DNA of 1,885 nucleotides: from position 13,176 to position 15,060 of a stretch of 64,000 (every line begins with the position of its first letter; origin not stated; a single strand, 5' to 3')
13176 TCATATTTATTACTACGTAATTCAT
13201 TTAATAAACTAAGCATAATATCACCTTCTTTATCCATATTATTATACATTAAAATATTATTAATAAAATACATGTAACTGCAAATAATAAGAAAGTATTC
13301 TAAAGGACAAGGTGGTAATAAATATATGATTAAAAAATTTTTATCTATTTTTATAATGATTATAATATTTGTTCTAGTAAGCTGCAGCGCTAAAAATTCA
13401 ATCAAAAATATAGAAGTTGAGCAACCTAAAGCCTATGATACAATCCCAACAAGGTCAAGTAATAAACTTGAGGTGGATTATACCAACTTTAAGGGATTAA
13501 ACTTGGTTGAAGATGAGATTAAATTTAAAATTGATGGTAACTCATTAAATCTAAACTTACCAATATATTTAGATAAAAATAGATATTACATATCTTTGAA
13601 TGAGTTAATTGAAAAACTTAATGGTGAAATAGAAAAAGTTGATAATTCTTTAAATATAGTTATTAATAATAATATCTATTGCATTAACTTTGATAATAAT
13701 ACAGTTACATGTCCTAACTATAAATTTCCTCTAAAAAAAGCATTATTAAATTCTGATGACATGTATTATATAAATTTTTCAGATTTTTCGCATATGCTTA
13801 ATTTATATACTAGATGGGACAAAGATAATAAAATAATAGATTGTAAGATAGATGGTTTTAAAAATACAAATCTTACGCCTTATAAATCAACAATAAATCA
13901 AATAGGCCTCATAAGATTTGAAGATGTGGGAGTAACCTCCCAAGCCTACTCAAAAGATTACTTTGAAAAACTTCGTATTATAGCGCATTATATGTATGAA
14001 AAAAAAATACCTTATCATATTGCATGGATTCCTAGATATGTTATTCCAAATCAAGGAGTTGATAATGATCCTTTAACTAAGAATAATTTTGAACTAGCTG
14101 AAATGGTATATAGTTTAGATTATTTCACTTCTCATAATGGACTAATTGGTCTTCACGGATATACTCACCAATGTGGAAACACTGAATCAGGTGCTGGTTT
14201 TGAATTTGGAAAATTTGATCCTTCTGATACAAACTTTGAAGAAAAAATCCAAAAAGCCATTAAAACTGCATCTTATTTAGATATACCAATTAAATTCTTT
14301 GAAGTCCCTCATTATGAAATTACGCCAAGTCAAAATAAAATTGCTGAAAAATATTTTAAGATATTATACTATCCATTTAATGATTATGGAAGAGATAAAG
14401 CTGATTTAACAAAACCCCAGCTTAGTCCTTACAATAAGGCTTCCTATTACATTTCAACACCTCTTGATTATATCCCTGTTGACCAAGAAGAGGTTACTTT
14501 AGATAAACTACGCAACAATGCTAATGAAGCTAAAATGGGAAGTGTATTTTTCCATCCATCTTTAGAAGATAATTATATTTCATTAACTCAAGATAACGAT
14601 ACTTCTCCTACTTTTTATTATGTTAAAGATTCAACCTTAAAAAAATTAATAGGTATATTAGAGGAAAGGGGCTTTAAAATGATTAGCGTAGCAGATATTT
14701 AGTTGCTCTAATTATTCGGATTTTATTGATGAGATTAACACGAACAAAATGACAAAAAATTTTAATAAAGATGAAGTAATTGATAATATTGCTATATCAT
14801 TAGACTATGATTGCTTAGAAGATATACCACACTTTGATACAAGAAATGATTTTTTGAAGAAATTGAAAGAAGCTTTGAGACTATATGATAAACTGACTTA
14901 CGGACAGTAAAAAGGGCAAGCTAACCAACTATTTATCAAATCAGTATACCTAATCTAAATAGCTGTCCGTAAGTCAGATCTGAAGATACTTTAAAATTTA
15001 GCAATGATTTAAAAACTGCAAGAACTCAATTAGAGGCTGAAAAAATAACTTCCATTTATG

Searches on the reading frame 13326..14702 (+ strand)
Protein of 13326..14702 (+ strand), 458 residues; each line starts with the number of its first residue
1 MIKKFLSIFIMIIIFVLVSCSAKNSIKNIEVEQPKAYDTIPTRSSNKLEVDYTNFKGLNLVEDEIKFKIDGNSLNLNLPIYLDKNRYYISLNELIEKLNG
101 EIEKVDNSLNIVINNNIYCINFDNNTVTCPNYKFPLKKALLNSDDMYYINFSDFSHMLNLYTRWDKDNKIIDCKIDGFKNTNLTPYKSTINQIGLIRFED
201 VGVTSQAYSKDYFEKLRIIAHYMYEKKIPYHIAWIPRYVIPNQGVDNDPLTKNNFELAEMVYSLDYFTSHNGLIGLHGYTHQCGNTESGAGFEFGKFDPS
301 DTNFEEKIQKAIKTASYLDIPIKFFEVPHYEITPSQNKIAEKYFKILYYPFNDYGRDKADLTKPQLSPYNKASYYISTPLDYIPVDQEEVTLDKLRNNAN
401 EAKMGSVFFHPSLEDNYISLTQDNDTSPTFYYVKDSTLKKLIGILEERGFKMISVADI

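Call 7: search_protein_families(library=ncbifam, proteins=[window:13326-14702:+], max_evalue=1)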
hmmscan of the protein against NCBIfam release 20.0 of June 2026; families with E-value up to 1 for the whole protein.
window:13326-14702:+ (458 aa): 0 families

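Call 68: search_protein_families(library=pfam, proteins=[window:13326-14702:+], max_evalue=0.001)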
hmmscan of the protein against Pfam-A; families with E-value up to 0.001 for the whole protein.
window:13326-14702:+ (458 aa): 2 families
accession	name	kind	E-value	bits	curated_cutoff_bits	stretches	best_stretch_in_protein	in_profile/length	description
PF10096.14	DUF2334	-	1.7e-46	158.9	26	1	195-424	3-191/203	Uncharacterized protein conserved in bacteria (DUF2334)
PF07833.16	Cu_amine_oxidN1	-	8.1e-07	29.4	24.2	1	69-170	2-105/108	Copper amine oxidase N-terminal domain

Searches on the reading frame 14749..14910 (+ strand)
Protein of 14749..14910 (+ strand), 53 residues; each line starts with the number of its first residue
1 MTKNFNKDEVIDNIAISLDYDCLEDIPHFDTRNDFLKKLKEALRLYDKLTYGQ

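Call 7: search_protein_families(library=ncbifam, proteins=[window:14749-14910:+], max_evalue=1)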
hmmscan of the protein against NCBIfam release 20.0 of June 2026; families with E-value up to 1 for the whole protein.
window:14749-14910:+ (53 aa): 1 family
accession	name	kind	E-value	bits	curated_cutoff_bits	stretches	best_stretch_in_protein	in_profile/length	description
NF043054.1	T4SS_Ceg19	equivalog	0.11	12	300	1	12-46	115-149/248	Dot/Icm T4SS effector Ceg19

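Call 68: search_protein_families(library=pfam, proteins=[window:14749-14910:+], max_evalue=0.001)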
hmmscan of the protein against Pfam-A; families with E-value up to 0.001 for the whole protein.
window:14749-14910:+ (53 aa): 0 families
